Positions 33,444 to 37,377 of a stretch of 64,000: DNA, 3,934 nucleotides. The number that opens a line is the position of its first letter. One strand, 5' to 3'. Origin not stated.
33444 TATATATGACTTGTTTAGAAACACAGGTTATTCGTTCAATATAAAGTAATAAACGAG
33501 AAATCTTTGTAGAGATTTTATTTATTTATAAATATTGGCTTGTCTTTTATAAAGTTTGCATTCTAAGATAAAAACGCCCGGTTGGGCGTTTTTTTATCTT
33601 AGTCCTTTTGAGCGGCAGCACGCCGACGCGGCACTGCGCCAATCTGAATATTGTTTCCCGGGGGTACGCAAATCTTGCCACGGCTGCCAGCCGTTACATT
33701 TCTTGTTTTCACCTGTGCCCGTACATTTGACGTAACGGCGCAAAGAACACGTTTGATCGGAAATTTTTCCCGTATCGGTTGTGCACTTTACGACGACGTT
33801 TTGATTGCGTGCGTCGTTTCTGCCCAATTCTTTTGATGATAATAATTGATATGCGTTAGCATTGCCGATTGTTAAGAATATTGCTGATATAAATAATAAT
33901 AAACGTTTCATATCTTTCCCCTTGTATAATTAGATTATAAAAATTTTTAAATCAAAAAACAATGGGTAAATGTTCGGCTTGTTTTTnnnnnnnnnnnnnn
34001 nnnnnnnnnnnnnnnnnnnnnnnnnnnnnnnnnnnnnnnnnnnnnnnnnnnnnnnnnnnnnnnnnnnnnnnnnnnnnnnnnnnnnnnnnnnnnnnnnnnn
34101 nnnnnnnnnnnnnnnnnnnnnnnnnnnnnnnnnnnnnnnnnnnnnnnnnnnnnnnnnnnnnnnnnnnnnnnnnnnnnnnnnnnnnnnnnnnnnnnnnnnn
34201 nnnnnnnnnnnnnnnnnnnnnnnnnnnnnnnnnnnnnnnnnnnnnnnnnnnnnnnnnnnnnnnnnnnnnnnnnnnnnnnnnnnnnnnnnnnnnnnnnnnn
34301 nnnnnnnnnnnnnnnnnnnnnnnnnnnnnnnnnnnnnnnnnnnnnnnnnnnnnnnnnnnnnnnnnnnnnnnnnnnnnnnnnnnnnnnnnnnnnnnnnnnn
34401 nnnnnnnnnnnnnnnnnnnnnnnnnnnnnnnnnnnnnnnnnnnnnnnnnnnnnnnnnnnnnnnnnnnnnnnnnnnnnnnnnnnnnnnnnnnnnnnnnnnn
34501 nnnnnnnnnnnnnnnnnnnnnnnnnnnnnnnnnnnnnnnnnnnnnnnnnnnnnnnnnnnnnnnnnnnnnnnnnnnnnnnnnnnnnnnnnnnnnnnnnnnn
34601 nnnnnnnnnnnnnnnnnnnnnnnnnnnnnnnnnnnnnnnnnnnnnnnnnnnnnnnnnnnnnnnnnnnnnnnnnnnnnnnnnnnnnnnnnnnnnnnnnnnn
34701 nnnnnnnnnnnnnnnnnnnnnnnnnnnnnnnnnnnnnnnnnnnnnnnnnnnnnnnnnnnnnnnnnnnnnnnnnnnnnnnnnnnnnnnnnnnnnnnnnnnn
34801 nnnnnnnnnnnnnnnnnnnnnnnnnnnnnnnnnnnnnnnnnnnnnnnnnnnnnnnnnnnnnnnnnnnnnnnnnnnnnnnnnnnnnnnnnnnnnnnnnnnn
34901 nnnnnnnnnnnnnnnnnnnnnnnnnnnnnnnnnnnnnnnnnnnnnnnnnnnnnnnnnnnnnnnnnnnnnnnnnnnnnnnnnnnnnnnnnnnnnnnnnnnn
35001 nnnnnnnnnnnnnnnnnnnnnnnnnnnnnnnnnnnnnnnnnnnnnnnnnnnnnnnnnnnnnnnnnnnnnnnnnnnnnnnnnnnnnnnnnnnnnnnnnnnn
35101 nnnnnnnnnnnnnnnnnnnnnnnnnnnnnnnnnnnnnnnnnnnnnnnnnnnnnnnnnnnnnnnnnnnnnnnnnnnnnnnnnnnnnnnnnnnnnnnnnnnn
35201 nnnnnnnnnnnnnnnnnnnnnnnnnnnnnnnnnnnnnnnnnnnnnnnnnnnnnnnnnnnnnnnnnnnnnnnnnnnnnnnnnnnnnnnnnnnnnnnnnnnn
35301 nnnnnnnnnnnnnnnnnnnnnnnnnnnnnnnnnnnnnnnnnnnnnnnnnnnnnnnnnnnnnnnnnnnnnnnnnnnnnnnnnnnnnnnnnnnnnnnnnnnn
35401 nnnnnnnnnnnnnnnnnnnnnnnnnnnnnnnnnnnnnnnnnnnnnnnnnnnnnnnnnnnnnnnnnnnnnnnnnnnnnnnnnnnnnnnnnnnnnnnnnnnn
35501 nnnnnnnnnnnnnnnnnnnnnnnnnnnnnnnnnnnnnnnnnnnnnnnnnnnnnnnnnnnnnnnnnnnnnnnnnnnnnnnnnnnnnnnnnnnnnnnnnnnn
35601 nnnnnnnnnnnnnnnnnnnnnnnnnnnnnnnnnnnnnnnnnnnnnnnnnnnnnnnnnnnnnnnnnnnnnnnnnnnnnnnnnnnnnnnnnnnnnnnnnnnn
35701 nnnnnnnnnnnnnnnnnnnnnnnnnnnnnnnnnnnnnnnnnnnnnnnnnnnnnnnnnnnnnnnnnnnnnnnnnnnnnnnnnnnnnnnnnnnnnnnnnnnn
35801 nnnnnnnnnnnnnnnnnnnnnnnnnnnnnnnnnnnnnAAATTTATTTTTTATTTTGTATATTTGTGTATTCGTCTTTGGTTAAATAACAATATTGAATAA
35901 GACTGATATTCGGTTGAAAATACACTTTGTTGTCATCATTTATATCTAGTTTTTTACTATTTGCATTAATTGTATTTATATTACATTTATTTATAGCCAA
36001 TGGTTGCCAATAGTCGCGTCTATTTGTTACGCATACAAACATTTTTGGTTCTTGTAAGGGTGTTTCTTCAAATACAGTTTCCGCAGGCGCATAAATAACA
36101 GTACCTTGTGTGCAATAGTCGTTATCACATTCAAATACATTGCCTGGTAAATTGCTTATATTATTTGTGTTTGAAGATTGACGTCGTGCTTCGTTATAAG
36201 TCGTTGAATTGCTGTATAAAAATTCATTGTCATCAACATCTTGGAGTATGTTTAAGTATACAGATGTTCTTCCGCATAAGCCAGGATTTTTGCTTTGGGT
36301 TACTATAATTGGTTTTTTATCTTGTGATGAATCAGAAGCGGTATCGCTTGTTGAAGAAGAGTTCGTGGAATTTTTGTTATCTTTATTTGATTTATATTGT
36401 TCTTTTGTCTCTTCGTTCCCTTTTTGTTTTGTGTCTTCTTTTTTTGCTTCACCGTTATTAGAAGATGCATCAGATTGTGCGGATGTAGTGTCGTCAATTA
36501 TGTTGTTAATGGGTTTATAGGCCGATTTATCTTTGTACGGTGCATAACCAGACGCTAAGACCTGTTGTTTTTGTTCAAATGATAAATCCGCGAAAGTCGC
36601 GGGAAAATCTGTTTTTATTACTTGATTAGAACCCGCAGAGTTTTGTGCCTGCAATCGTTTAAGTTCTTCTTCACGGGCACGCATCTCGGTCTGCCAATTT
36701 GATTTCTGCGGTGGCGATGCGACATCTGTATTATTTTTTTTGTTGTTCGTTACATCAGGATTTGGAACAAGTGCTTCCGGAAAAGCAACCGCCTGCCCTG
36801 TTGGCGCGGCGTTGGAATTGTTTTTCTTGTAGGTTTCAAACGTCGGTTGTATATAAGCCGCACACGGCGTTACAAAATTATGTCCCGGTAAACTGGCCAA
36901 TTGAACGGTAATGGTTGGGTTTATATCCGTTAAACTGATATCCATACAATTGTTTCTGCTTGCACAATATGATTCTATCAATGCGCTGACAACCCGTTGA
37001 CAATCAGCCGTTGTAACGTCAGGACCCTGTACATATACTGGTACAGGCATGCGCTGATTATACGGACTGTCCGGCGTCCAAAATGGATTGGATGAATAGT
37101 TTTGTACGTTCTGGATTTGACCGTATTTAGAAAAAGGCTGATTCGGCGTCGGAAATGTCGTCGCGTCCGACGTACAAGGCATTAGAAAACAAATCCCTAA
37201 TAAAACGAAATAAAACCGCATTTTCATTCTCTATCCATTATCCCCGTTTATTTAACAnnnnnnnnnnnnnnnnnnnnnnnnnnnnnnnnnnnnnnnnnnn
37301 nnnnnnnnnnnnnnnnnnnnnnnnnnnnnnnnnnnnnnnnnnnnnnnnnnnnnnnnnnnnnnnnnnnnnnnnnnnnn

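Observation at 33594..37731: Orphan A24 prepilin-type peptidase heading an operon of three unrecognisable exported proteins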

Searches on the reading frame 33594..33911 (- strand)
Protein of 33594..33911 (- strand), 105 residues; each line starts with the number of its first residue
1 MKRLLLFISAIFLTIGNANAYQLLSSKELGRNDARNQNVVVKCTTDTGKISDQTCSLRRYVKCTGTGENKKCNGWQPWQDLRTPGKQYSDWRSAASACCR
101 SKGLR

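Call 4: search_protein_families(library=pfam, proteins=[window:33594-33911:-], max_evalue=1)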
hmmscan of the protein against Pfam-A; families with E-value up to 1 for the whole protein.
window:33594-33911:- (105 aa): 0 families

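Call 5: search_protein_families(library=ncbifam, proteins=[window:33594-33911:-], max_evalue=1)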
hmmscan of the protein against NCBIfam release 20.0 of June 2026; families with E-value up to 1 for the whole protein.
window:33594-33911:- (105 aa): 0 families

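Call 17: search_protein_families(library=phrogs, proteins=[window:33594-33911:-], max_evalue=0.1)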
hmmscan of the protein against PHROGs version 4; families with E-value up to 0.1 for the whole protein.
window:33594-33911:- (105 aa): 0 families

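Call 45: search_protein_families(library=padloc, proteins=[window:33594-33911:-], max_evalue=0.1)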
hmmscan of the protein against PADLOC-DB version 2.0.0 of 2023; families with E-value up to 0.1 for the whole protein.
window:33594-33911:- (105 aa): 0 families

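Call 60: find_homologous_proteins(query=window:33594-33911:-, max_evalue=0.001)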
Query window:33594-33911:- (105 aa): 423 proteins with E <= 0.001 among 423 candidates; the best 120 are listed.
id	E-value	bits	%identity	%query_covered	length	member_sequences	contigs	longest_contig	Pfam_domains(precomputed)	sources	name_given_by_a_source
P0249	6.4e-66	237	100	100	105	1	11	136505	-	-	-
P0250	1.8e-65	235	99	100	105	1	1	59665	-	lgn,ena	-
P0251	3.1e-65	234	99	100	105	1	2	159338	-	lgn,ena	-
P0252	6.5e-64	230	97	100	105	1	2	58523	-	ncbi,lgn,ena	-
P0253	2.8e-56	206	87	100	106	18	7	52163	-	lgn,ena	-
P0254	3.6e-53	196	80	100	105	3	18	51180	-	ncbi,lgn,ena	-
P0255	6.4e-53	195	81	100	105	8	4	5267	-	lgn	-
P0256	3.5e-52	192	80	100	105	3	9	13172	-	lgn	-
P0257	6.3e-52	192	80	100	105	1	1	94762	-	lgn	-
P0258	2.0e-51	190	80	100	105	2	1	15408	-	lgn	-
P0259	2.5e-51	190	78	100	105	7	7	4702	-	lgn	-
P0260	7.5e-51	188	80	100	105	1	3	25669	-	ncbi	-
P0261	7.6e-51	188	76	100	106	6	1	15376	-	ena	-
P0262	5.6e-50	185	77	100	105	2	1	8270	-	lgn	-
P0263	6.2e-50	185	78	100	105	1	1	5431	-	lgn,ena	-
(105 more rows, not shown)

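Call 69: predict_structure(alignment_id=A3)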
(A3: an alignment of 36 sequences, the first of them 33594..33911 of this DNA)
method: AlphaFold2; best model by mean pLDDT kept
length: 105 residues; sequences in the alignment: 36
mean_pLDDT: 84.0   pTM: 0.67
mean pLDDT of the five models: 84.0, 79.2, 77.5, 77.1, 74.9
residues with pLDDT >= 90: 31; 70-90: 62; 50-70: 12; < 50: 0
segments of 3 or more residues with pLDDT < 50: none
pLDDT, mean of each block of 10 residues (from residue 1): 72 64 84 86 86 91 88 90 89 90 85
secondary structure, 60 per line:
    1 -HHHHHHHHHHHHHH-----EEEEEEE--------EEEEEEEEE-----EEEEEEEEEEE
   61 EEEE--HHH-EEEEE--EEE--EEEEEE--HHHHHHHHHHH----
elements in order: H2-15 E21-27 E36-44 E50-64 E71-75 E78-80 E83-88 H91-101

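Call 72: fold_search(model_id=the predicted structure, library=pdb)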
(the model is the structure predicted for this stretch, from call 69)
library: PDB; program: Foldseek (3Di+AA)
matches with E <= 10: 374; with E <= 0.001: 0
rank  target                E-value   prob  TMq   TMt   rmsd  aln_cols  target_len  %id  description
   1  8ow1_PP               6.7e-01  0.14  0.27  0.14  10.3       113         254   11  Cryo-EM structure of the yeast Inner kinetochore bound to a CENP-A nucleosome. (released 2023-08-09)
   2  4nhf_A                8.0e-01  0.20  0.26  0.21   8.6        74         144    7  Crystal structure of the soluble domain of TrwG Type IV secretion machinery from Bartonella grahamii (released 2014-03-05)
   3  5i7l_B                8.5e-01  0.08  0.19  0.11  13.1        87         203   10  Crystal Structure of SPLUNC1 Disulfide Mutant M2 (A48C, V253C) (released 2016-05-18)
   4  4nhf_C                1.0e+00  0.20  0.26  0.21   7.8        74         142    8  Crystal structure of the soluble domain of TrwG Type IV secretion machinery from Bartonella grahamii (released 2014-03-05)
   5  6syn                  1.0e+00  0.11  0.26  0.07  17.6        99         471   14  Crystal structure of Y. pestis penicillin-binding protein 3 (released 2020-10-14)
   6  2qr1_A                1.1e+00  0.03  0.16  0.15  14.4       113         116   15  Crystal structure of the adenylate sensor from AMP-activated protein kinase in complex with ADP (released 2007-10-23)
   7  5agc_C                1.2e+00  0.18  0.29  0.16   6.8        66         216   14  Crystallographic forms of the Vps75 tetramer (released 2016-03-02)
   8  2oox_A                1.3e+00  0.06  0.20  0.17  16.3       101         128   15  Crystal structure of the adenylate sensor from AMP-activated protein kinase complexed with AMP (released 2007-02-06)
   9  4nhf_F                1.3e+00  0.18  0.27  0.21   7.8        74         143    8  Crystal structure of the soluble domain of TrwG Type IV secretion machinery from Bartonella grahamii (released 2014-03-05)
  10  2oox_C                1.5e+00  0.08  0.25  0.21  14.4        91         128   13  Crystal structure of the adenylate sensor from AMP-activated protein kinase complexed with AMP (released 2007-02-06)
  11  3u58_B                1.5e+00  0.06  0.17  0.10  12.8        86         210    7  Crystal Structure of the Tetrahymena telomerase processivity factor Teb1 AB (released 2011-12-28)
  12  3hx8_B                1.6e+00  0.11  0.24  0.21  10.1        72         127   15  Crystal structure of putative ketosteroid isomerase (NP_103587.1) from Mesorhizobium loti at 1.45 A resolution (released 2009-07-07)
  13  3q66_B                1.7e+00  0.08  0.28  0.16  10.9       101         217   14  Structure of the Vps75-Rtt109 histone chaperone-lysine acetyltransferase complex (Full-length proteins in space group  (released 2011-03-23)
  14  3hx8_C                1.8e+00  0.11  0.25  0.21   9.9        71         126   13  Crystal structure of putative ketosteroid isomerase (NP_103587.1) from Mesorhizobium loti at 1.45 A resolution (released 2009-07-07)
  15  9c4k_A                1.8e+00  0.11  0.24  0.04   5.9        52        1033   17  Yersinia entomophaga holotoxin complex in prepore conformation (released 2025-12-31)
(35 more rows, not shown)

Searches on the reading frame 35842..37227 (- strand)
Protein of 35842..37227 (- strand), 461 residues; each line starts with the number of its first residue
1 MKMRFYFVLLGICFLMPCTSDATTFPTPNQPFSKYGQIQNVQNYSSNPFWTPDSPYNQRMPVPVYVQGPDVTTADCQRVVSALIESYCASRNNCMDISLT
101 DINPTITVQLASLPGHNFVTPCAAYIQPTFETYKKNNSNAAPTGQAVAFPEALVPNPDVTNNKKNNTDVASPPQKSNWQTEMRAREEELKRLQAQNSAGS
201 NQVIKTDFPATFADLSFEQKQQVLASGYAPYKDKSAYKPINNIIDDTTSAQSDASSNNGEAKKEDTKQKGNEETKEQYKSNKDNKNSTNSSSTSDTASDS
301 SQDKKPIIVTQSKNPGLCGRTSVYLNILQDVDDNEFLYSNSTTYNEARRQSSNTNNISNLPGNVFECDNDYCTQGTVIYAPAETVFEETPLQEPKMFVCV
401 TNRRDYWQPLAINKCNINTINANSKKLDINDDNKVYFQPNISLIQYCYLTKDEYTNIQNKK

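Call 4: search_protein_families(library=pfam, proteins=[window:35842-37227:-], max_evalue=1)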
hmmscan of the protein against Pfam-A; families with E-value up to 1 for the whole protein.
window:35842-37227:- (461 aa): 1 family
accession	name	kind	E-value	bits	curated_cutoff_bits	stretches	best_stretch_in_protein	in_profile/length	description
PF15761.10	IMUP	-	0.17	13.1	27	1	246-308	10-73/107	Immortalisation up-regulated protein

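Call 5: search_protein_families(library=ncbifam, proteins=[window:35842-37227:-], max_evalue=1)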
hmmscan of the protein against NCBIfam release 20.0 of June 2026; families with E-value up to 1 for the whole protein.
window:35842-37227:- (461 aa): 0 families

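Call 17: search_protein_families(library=phrogs, proteins=[window:35842-37227:-], max_evalue=0.1)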
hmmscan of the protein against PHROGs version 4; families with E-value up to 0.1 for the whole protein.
window:35842-37227:- (461 aa): 0 families

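Call 45: search_protein_families(library=padloc, proteins=[window:35842-37227:-], max_evalue=0.1)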
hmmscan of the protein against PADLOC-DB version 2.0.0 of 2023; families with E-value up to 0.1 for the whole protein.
window:35842-37227:- (461 aa): 0 families

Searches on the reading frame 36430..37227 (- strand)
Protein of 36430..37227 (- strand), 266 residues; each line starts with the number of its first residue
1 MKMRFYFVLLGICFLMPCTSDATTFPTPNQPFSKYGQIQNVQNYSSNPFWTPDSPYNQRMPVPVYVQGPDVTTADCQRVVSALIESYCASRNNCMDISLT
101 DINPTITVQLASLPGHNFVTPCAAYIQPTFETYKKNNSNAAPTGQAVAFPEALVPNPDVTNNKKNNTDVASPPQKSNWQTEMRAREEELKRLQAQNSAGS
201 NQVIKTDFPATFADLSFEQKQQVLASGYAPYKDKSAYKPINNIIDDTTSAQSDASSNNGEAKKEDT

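Call 81: search_dna_similar(query=window:36430-37227:-, collection=plasmids, mode=protein, max_evalue=0.01, max_rows=10)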
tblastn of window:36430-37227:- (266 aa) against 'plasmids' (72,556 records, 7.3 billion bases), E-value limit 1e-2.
No match.
